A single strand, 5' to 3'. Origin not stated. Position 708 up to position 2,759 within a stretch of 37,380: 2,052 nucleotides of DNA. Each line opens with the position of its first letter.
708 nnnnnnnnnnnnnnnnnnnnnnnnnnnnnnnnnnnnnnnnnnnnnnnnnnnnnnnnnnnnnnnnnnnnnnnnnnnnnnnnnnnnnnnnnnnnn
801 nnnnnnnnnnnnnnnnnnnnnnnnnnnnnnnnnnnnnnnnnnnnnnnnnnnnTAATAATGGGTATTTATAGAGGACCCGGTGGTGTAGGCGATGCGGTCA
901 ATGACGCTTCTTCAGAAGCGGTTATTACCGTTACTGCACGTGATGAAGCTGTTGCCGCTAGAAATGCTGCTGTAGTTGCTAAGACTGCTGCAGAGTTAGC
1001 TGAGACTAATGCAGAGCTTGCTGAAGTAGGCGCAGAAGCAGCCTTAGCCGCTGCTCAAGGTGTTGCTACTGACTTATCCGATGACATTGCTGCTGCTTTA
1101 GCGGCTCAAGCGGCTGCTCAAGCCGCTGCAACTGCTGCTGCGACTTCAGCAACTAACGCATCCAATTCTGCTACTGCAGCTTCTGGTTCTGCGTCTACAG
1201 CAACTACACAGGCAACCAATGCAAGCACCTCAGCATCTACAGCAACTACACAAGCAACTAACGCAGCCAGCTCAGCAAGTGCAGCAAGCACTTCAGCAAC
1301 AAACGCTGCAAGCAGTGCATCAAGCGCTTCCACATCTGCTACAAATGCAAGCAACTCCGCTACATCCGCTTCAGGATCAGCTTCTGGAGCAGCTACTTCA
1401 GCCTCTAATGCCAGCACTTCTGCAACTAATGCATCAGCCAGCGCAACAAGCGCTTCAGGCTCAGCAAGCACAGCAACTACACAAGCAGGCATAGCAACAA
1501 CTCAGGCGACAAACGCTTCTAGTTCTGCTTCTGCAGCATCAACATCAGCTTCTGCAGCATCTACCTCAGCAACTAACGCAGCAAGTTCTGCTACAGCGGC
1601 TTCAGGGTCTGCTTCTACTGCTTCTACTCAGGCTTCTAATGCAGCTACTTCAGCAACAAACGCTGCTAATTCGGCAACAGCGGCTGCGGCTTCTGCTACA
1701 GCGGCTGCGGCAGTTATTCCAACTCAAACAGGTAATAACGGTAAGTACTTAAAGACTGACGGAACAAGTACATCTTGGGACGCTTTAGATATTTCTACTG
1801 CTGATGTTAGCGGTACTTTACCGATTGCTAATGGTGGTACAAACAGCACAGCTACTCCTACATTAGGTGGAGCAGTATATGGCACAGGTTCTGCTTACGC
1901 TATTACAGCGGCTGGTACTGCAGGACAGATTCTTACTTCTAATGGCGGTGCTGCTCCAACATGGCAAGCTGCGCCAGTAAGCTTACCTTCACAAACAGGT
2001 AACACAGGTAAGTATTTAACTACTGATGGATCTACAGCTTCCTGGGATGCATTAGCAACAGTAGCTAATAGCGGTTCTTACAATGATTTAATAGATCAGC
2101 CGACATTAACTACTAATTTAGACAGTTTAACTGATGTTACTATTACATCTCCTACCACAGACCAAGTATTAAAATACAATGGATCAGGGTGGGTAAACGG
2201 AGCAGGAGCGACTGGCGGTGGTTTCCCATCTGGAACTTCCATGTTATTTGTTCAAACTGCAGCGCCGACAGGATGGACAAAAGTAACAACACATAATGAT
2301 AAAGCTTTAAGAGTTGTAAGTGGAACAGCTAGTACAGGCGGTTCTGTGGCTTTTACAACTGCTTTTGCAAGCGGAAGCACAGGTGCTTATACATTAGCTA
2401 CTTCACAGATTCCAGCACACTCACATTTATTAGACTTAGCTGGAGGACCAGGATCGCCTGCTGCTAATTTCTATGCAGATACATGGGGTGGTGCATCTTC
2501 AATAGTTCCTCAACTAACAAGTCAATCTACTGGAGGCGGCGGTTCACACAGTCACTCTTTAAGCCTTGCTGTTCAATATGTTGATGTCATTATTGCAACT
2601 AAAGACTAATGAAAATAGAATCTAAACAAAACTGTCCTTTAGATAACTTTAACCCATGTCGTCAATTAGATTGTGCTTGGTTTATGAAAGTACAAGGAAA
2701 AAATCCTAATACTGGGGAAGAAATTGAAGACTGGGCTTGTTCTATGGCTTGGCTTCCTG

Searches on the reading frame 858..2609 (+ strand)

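Call 16: search_protein_families(library=phrogs, proteins=[window:858-2609:+])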
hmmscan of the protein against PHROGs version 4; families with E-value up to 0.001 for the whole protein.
window:858-2609:+ (583 aa): 1 family
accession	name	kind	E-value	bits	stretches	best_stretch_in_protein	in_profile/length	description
phrog_3279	-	tail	9.5e-13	49.4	1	126-300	124-302/396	tail fiber protein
